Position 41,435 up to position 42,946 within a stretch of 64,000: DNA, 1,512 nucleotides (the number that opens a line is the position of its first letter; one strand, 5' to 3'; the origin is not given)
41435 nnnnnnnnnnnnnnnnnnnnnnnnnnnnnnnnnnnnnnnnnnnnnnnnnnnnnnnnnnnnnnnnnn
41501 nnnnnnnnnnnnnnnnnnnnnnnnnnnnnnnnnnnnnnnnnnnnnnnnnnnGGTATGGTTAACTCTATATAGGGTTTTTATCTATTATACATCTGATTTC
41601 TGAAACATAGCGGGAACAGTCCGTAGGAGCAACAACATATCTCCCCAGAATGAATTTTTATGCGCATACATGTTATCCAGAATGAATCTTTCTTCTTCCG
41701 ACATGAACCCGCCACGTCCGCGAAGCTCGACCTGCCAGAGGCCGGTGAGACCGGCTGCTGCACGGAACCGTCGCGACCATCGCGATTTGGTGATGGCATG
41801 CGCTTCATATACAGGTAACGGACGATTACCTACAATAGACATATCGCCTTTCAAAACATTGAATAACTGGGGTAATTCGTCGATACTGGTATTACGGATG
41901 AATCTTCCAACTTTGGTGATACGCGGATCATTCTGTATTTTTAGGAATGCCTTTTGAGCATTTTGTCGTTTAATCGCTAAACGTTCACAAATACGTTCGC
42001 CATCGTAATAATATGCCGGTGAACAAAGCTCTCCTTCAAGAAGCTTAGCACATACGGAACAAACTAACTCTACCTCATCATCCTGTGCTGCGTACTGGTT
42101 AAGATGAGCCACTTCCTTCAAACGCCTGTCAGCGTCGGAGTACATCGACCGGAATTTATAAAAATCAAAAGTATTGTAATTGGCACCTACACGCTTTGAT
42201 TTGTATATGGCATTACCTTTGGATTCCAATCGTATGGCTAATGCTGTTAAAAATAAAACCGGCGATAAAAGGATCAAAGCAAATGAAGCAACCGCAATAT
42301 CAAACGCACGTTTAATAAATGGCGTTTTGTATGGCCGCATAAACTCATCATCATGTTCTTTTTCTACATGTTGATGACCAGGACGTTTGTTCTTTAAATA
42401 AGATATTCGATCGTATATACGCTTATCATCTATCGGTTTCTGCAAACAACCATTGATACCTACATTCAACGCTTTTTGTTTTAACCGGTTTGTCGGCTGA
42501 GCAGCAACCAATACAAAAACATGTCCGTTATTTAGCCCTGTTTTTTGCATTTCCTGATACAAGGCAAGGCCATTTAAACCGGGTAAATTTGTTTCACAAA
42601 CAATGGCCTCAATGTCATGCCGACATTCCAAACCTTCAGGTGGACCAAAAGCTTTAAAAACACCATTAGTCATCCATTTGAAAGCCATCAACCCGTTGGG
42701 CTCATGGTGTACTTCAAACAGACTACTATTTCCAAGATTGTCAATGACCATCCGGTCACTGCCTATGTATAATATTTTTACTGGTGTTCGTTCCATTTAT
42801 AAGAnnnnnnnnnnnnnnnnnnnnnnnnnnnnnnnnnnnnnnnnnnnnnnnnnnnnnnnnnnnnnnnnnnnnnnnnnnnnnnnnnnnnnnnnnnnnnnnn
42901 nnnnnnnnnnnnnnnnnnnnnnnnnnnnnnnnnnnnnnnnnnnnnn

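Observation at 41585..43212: Polysaccharide initiation gated by a receiver pair: a canonical CheY-like protein next to a pseudo-receiver::phosphoglycosyltransferase fusion with a Cys-rich insert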

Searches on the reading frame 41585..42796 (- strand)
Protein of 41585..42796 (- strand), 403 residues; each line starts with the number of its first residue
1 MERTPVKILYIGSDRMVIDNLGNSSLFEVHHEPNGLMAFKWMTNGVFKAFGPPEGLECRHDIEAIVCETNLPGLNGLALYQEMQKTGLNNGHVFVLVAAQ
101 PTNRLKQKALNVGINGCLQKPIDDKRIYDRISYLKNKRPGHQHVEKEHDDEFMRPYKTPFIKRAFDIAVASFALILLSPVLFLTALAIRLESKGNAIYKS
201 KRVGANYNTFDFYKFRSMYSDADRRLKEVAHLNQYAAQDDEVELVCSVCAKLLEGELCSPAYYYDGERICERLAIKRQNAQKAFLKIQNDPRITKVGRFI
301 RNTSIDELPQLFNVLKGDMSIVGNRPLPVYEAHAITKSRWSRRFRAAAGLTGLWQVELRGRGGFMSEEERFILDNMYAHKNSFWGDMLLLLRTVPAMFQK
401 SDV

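Call 3: search_protein_families(library=pfam, proteins=[window:41585-42796:-], max_evalue=0.01)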
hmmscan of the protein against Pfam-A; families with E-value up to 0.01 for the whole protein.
window:41585-42796:- (403 aa): 2 families
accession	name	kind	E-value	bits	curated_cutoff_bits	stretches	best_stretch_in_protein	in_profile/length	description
PF02397.22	Bac_transf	-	1.1e-57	195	27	1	162-398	1-178/179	Bacterial sugar transferase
PF00072.30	Response_reg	-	1e-09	39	30.2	1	59-131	40-110/111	Response regulator receiver domain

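Call 4: search_protein_families(library=ncbifam, proteins=[window:41585-42796:-], max_evalue=0.01)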
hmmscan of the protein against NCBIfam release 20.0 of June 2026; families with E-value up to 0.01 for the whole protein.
window:41585-42796:- (403 aa): 23 families
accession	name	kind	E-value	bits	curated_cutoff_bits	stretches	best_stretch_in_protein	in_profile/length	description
TIGR03025.1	EPS_sugtrans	subfamily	1.6e-69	235.3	295.55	1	155-401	252-442/445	exopolysaccharide biosynthesis polyprenyl glycosylphosphotransferase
TIGR03022.1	WbaP_sugtrans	subfamily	2.9e-60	204.8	403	2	283-400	339-452/456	undecaprenyl-phosphate galactose phosphotransferase WbaP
TIGR03023.1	WcaJ_sugtrans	equivalog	5.4e-56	190.8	410.75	2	279-400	324-449/453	undecaprenyl-phosphate glucose phosphotransferase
NF052601.1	undeca_RfbP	equivalog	5.7e-49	166.6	330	2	272-397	115-235/244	undecaprenyl-phosphate galactose phosphotransferase family protein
NF041877.1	EPS_EpsZ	equivalog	2.8e-46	158.1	800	2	271-398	331-453/459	exopolysaccharide biosynthesis polyisoprenyl-phosphate hexose-1-phosphate transferase EpsZ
TIGR03013.1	EpsB_2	subfamily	8.5e-41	140.4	393.35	2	283-395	320-434/443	TIGR03013 family XrtA/PEP-CTERM system glycosyltransferase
NF050817.1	PolSacchBiosHfsE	equivalog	4.5e-39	134.5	750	2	281-398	336-460/467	polysaccharide biosynthesis protein HfsE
NF011751.0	PRK15204.1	equivalog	4.4e-37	127.8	907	2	274-399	351-471/476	undecaprenyl-phosphate galactose phosphotransferase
NF007518.0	PRK10124.1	equivalog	7.9e-32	110.6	684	2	282-395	338-455/464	undecaprenyl-phosphate glucose phosphotransferase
NF045514.1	glycotran_HepC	equivalog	2.5e-21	76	140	1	160-332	115-217/220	heterocyst development glycosyltransferase HepC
NF045901.1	HisKinLetSLeg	equivalog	4.3e-06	25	1650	1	61-136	714-790/906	two-component system sensor histidine kinase LetS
NF008318.0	PRK11107.1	equivalog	0.0001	20.5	890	1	61-148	711-798/920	two-component sensor histidine kinase BarA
NF012023.0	PRK15479.1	equivalog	0.00016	21.3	337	1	65-143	48-124/224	transcriptional regulator TctD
NF008099.0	PRK10841.1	equivalog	0.00055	17.8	920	1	60-134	867-939/949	two-component system sensor histidine kinase RcsC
NF049963.1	RespRegFlgRCampy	domain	0.00079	18.4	750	1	60-170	43-152/429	fla regulon two-component system response regulator FlgR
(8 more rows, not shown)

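Call 5: find_homologous_proteins(query=window:41585-42796:-)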
Query window:41585-42796:- (403 aa): 8000 proteins with E <= 0.001 among 8000 candidates; the best 120 are listed.
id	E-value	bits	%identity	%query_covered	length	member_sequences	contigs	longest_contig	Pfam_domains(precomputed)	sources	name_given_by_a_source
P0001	2.7e-264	894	100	96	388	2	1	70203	PF02397.23,PF00072.31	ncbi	-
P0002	4.9e-231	785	84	100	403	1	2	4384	PF02397.23,PF00072.31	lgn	-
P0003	4.1e-223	759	80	100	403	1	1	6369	PF02397.23,PF00072.31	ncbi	-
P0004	8.5e-217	738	80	100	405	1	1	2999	PF02397.23,PF00072.31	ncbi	-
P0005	1.8e-216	737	80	100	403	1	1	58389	PF02397.23,PF00072.31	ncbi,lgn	-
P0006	2.4e-214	730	78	100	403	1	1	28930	PF02397.23,PF00072.31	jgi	jgi:lipopolysaccharide/colanic/teichoic acid biosynthesis glycosyltransferase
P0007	2.0e-213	727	77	100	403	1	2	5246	PF02397.23,PF00072.31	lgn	-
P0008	4.7e-209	712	77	99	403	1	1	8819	PF02397.23,PF00072.31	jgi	jgi:lipopolysaccharide/colanic/teichoic acid biosynthesis glycosyltransferase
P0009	2.9e-207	706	76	100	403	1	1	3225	PF02397.23,PF00072.31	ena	-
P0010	7.3e-205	699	75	100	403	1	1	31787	PF02397.23,PF00072.31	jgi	jgi:lipopolysaccharide/colanic/teichoic acid biosynthesis glycosyltransferase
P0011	7.2e-202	689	75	99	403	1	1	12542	PF02397.23,PF00072.31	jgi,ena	-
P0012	5.9e-201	686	76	99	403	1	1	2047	PF02397.23,PF00072.31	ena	-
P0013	1.0e-198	678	75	99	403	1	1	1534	PF02397.23,PF00072.31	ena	-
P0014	1.3e-197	675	74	99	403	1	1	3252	PF02397.23,PF00072.31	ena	-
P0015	2.1e-197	674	74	99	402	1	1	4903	PF02397.23,PF00072.31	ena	-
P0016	1.5e-196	671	74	99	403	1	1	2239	PF02397.23,PF00072.31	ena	-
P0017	3.8e-193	660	73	99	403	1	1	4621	PF02397.23,PF00072.31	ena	-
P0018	1.3e-192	658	72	99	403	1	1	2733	PF02397.23,PF00072.31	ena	-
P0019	1.2e-191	655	72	99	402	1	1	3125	PF02397.23,PF00072.31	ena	-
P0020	1.7e-191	655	72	99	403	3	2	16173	PF02397.23,PF00072.31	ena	-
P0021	3.0e-191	654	72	99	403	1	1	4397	PF02397.23,PF00072.31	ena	-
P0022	5.2e-190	650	70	99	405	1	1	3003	PF02397.23,PF00072.31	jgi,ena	-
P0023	1.2e-189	648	70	99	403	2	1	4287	PF02397.23,PF00072.31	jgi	-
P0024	5.7e-189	646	70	100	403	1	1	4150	PF02397.23,PF00072.31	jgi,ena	-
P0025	7.9e-189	646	72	99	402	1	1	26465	PF02397.23,PF00072.31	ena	-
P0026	1.3e-188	645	71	99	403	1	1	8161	PF02397.23,PF00072.31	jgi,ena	-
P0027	5.5e-188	643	72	99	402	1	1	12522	PF02397.23,PF00072.31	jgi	-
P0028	1.3e-187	642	69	99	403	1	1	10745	PF02397.23,PF00072.31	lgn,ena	-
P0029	5.2e-187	640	70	99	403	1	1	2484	PF02397.23,PF00072.31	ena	-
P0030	1.3e-186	638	67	99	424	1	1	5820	PF02397.23,PF00072.31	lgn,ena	-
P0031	1.4e-186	638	70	100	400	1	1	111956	PF02397.23,PF00072.31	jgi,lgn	jgi:lipopolysaccharide/colanic/teichoic acid biosynthesis glycosyltransferase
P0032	1.6e-185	635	70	99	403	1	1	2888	PF02397.23,PF00072.31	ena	-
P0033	6.5e-185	633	69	99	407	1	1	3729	PF02397.23,PF00072.31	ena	-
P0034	1.5e-184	632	69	100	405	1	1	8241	PF02397.23,PF00072.31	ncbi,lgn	-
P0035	1.9e-184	631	70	99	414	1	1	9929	PF02397.23,PF00072.31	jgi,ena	-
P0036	3.5e-184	630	68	99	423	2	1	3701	PF02397.23,PF00072.31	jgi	-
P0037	6.8e-184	629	70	99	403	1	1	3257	PF02397.23,PF00072.31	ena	-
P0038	3.6e-183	627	69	99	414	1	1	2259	PF02397.23,PF00072.31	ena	-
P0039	6.4e-183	626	68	100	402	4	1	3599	PF02397.23,PF00072.31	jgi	-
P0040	2.4e-182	624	69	99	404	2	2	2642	PF02397.23,PF00072.31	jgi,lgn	-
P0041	4.1e-182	624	69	99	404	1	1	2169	PF02397.23,PF00072.31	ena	-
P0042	4.7e-182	623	68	99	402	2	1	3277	PF02397.23,PF00072.31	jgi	-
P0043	8.8e-182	623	69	99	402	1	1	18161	PF02397.23,PF00072.31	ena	-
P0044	1.4e-181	622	70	99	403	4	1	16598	PF02397.23,PF00072.31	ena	-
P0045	2.6e-181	621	68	100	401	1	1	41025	PF02397.23,PF00072.31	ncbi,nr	ncbi:glycosyl transferase [Bacteroidia bacterium]|nr:glycosyl transferase [Bacteroidia bacterium]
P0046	3.2e-181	621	69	99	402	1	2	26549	PF02397.23,PF00072.31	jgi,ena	-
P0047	5.3e-181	620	68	99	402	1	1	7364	PF02397.23,PF00072.31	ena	-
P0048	1.3e-180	619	69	99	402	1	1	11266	PF02397.23,PF00072.31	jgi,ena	-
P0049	1.3e-179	615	69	99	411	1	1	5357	PF02397.23,PF00072.31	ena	-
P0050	8.8e-179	613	69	99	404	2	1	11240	PF02397.23,PF00072.31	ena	-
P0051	1.3e-178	612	68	99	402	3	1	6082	PF02397.23,PF00072.31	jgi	-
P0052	3.0e-178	611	67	99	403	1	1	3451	PF02397.23,PF00072.31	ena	-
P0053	1.8e-177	608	71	96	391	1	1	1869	PF02397.23,PF00072.31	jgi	-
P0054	1.2e-175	602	69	95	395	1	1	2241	PF02397.23,PF00072.31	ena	-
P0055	7.2e-174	596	65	100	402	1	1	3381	PF02397.23,PF00072.31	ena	-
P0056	3.9e-173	594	66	100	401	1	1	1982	PF02397.23,PF00072.31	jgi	jgi:lipopolysaccharide/colanic/teichoic acid biosynthesis glycosyltransferase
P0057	9.6e-171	586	66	99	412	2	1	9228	PF02397.23,PF00072.31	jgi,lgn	-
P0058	6.0e-170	584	65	99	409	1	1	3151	PF02397.23,PF00072.31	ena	-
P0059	9.5e-165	566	75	83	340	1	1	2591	PF02397.23,PF00072.31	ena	-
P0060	1.5e-158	546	64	99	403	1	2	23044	PF02397.23,PF00072.31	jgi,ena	-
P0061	1.8e-148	513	59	98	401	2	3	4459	PF02397.23,PF00072.31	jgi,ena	-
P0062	4.5e-148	512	59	99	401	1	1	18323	PF02397.23,PF00072.31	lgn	-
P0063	2.7e-147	509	59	98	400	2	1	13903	PF02397.23,PF00072.31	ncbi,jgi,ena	jgi:lipopolysaccharide/colanic/teichoic acid biosynthesis glycosyltransferase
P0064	6.6e-146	504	61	98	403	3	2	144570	PF02397.23,PF00072.31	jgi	jgi:lipopolysaccharide/colanic/teichoic acid biosynthesis glycosyltransferase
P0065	2.1e-144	499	58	99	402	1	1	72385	PF02397.23,PF00072.31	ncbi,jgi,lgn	-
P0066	7.1e-143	494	56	99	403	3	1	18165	PF02397.23,PF00072.31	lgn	-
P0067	1.2e-140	487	57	100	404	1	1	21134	PF02397.23,PF00072.31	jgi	jgi:lipopolysaccharide/colanic/teichoic acid biosynthesis glycosyltransferase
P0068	1.4e-139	484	55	98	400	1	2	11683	PF02397.23,PF00072.31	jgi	jgi:lipopolysaccharide/colanic/teichoic acid biosynthesis glycosyltransferase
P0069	4.9e-139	482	56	100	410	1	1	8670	PF02397.23,PF00072.31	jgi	jgi:lipopolysaccharide/colanic/teichoic acid biosynthesis glycosyltransferase/CheY-like chemotaxis p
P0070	1.7e-138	480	57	98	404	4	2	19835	PF02397.23,PF00072.31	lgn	-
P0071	4.4e-138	479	56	100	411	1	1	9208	PF02397.23,PF00072.31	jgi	-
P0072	6.4e-138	478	56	99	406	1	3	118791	PF02397.23,PF00072.31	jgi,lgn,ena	-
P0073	9.4e-138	478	83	62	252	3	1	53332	PF02397.23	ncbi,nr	ncbi:MAG: sugar transferase [Bacteroidales bacterium]|nr:sugar transferase [Bacteroidales bacterium]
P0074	1.8e-137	477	58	98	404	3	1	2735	PF02397.23,PF00072.31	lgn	-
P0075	5.4e-137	475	56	98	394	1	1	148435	PF02397.23,PF00072.31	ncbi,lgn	-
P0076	6.5e-137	475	56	100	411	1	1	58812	PF02397.23,PF00072.31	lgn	-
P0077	7.0e-137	475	56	100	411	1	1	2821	PF02397.23,PF00072.31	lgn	-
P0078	8.6e-137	474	56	99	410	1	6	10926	PF02397.23,PF00072.31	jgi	-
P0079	1.0e-136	474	56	99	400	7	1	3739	PF02397.23,PF00072.31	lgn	-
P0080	1.0e-136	474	56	99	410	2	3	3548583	PF02397.23,PF00072.31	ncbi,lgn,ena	-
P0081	1.5e-136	474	55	100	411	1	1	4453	PF02397.23,PF00072.31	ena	-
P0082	2.0e-136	473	55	100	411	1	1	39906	PF02397.23,PF00072.31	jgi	jgi:lipopolysaccharide/colanic/teichoic acid biosynthesis glycosyltransferase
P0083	3.6e-136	472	56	100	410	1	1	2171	PF02397.23,PF00072.31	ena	-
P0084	8.3e-136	471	56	99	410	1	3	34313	PF02397.23,PF00072.31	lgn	-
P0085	9.3e-136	471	55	100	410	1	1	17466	PF02397.23,PF00072.31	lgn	-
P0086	1.6e-135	470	56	99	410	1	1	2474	PF02397.23,PF00072.31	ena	-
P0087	3.7e-135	469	55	99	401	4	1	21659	PF02397.23,PF00072.31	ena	-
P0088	5.1e-135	469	56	100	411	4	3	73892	PF02397.23,PF00072.31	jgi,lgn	jgi:lipopolysaccharide/colanic/teichoic acid biosynthesis glycosyltransferase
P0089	6.0e-135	468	55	100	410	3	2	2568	PF02397.23,PF00072.31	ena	-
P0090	6.5e-135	468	55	99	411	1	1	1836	PF02397.23,PF00072.31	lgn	-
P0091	2.0e-134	467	54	99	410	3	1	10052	PF02397.23,PF00072.31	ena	-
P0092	2.4e-134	466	54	99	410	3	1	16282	PF02397.23,PF00072.31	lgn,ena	-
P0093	2.4e-134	466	55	99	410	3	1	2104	PF02397.23,PF00072.31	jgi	-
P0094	2.7e-134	466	55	99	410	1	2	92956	PF02397.23,PF00072.31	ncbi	ncbi:MAG: sugar transferase [Bacteroidota bacterium]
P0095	5.7e-134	465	56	100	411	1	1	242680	PF02397.23,PF00072.31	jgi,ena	-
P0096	5.7e-134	465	54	99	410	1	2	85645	PF02397.23,PF00072.31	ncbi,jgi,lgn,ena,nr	ncbi:MAG: sugar transferase [Bacteroidales bacterium]|nr:sugar transferase [Bacteroidales bacterium]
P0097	6.3e-134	465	54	100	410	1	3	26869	PF02397.23,PF00072.31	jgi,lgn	-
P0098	6.7e-134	465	53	99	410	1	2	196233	PF02397.23,PF00072.31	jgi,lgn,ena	-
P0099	8.2e-134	465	54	100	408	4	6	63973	PF02397.23,PF00072.31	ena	-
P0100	1.9e-133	463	55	99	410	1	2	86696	PF02397.23,PF00072.31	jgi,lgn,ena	jgi:lipopolysaccharide/colanic/teichoic acid biosynthesis glycosyltransferase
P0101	2.1e-133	463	54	99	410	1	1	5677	PF02397.23,PF00072.31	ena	-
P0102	2.3e-133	463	54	99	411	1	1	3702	PF02397.23,PF00072.31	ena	-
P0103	2.6e-133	463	53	100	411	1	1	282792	PF02397.23,PF00072.31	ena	-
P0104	3.8e-133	462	54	99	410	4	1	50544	PF02397.23,PF00072.31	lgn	-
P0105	4.4e-133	462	53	99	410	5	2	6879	PF02397.23,PF00072.31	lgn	-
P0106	5.2e-133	462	54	100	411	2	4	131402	PF02397.23,PF00072.31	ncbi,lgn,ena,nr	ncbi:MAG: sugar transferase [Bacteroidales bacterium]|nr:sugar transferase [Bacteroidales bacterium]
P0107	7.1e-133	462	56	99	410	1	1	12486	PF02397.23,PF00072.31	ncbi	ncbi:MAG: sugar transferase [bacterium]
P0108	9.5e-133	461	53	99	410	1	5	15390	PF02397.23,PF00072.31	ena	-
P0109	1.2e-132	461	55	100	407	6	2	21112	PF02397.23,PF00072.31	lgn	-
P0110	2.1e-132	460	54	99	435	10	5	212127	PF02397.23,PF00072.31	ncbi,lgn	-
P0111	2.4e-132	460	78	65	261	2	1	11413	PF02397.23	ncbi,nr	ncbi:MAG: sugar transferase [Bacteroidales bacterium]|nr:sugar transferase [Bacteroidales bacterium]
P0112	3.7e-132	459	55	100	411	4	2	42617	PF02397.23,PF00072.31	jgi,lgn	-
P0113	5.7e-132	459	55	99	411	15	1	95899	PF02397.23,PF00072.31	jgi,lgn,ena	-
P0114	7.4e-132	458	54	99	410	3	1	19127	PF02397.23,PF00072.31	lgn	-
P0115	7.5e-132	458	53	99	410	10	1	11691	PF02397.23,PF00072.31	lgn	-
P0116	8.3e-132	458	53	100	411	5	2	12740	PF02397.23,PF00072.31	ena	-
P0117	8.8e-132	458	53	99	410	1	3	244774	PF02397.23,PF00072.31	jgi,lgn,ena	-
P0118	8.9e-132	458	83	60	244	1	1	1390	PF02397.23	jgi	jgi:lipopolysaccharide/colanic/teichoic acid biosynthesis glycosyltransferase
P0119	9.2e-132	458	53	100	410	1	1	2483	PF02397.23,PF00072.31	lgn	-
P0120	1.3e-131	457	53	99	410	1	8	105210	PF02397.23,PF00072.31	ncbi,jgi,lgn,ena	ncbi:MAG: sugar transferase [Bacteroidota bacterium]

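Call 17: find_related_loci(query=A1, collection=genome_contigs, flank=10000)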
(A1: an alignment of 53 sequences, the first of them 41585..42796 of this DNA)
Query A1 (403 aa) in genome_contigs; peptide patterns used: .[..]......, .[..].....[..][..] (x = any residue, [..] = any of these).
600 stretches matched a pattern (row limit reached: there are more); 594 encode a relative of the query (tblastn E <= 1e-3); the best 80 are kept; 80 distinct loci.
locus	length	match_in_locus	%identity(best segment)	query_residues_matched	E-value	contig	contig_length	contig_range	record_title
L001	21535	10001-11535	56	6-403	1e-143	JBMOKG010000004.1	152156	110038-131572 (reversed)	MAG: Bacteroidales bacterium isolate Deming_bin.89 contig73, whole genome shotgun sequence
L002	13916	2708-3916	55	5-403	4e-136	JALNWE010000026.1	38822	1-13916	MAG: Bacteroidales bacterium isolate SO_2016_LW1 bin 3 scaffold00815_LW64-88_2016, whole genome shotgun sequence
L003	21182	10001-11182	47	6-403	3e-116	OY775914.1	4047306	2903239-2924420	MAG: Bacteroidales bacterium isolate 7de1171c-092d-4693-a70e-3c34f944b135 genome assembly, chromosome: 1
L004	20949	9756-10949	48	3-403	7e-116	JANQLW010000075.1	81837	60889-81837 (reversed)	MAG: Bacteroidales bacterium isolate PL25a_bin.72 k99_5137833, whole genome shotgun sequence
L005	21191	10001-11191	46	4-403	2e-110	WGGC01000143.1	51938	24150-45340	MAG: Bacteroidales bacterium isolate S147_9 k151_58120, whole genome shotgun sequence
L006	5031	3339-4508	47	6-403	7e-111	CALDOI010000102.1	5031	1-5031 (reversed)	MAG TPA_asm: uncultured Bacteroidetes bacterium isolate ERR2206790_bin.0_CONCOCT_v1.1_MAG genome assembly, contig: ERZ89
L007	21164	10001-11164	46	6-403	4e-107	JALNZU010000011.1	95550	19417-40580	MAG: Bacteroidales bacterium isolate SO_2017_LW2 bin 114 scaffold_179_c2_LW138R_2017, whole genome shotgun sequence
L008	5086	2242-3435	46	6-403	1e-106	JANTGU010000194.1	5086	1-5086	MAG: Bacteroidales bacterium isolate bin10084 c_000000019899, whole genome shotgun sequence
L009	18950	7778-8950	47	6-403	3e-106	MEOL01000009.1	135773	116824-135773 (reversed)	MAG: Bacteroidetes bacterium GWF2_41_31 gwf2_scaffold_134, whole genome shotgun sequence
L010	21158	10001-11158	46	7-403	2e-103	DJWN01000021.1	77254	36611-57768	MAG TPA_asm: Bacteroidales bacterium UBA6229 UBA6229_contig_6477, whole genome shotgun sequence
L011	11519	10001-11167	48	7-403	1e-102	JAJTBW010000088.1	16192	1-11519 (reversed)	MAG: Sphingobacteriia bacterium isolate MS_R2_22 NODE_763_length_16192_cov_5.537027, whole genome shotgun sequence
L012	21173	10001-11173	45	6-403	1e-102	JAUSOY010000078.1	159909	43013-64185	MAG: Bacteroidales bacterium isolate E21_metabat.bin.19 E21_k141_324318, whole genome shotgun sequence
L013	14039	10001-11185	45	4-403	1e-102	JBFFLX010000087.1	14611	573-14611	MAG: Bacteroidales bacterium isolate Mix_mud18.2022.04.30 k141_1977542_length_14611_cov_11.4860, whole genome shotgun se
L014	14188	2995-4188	44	6-403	1e-102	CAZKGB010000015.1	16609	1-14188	MAG TPA_asm: uncultured Lentimicrobiaceae bacterium isolate binchicken_co291_82 genome assembly, contig: NODE_825_length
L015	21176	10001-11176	46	6-403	2e-102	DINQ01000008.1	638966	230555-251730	MAG TPA_asm: Bacteroidales bacterium UBA5536 UBA5536_contig_296, whole genome shotgun sequence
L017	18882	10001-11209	45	7-403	3e-100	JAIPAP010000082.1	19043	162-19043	MAG: Bacteroidales bacterium isolate Tobar15.5-16.5m-G7 Tobar15-5-16-5m-20mill-C382, whole genome shotgun sequence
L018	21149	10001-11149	45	7-403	1e-99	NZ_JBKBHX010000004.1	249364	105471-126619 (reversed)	MAG: Thermaurantimonas sp. isolate 21I_069.bin.34 NODE_4_length_249364_cov_30.021453, whole genome shotgun sequence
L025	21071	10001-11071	47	56-403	1e-93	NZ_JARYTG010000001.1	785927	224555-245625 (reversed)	Winogradskyella sp. SYSU M77433 NODE_1_length_785927_cov_155.639066, whole genome shotgun sequence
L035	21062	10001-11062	47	61-403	4e-91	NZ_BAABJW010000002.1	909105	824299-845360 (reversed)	Litoribaculum gwangyangense strain JCM 18325 sequence02, whole genome shotgun sequence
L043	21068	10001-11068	43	55-403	1e-88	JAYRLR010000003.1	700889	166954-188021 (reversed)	MAG: Mucilaginibacter sp. isolate XM2_XAASGE2bin.14 NODE_5_length_700889_cov_3.396497, whole genome shotgun sequence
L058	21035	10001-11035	46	61-403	2e-84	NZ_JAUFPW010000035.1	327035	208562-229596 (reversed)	Pedobacter aquatilis strain CECT 7114 soapdenovo_K_105_35, whole genome shotgun sequence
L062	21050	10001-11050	43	59-403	8e-87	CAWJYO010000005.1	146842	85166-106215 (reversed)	MAG: uncultured Chitinophagaceae bacterium isolate MFD04580.bin.2.111 genome assembly, contig: contig_29234, whole genom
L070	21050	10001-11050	44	54-403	2e-82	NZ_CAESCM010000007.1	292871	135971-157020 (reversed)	Pedobacter ghigonis strain Marseille-Q2390, whole genome shotgun sequence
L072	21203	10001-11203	40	6-403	3e-82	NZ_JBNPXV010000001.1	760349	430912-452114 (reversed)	Roseimarinus sediminis strain DSM 28824 Ga0373291_01, whole genome shotgun sequence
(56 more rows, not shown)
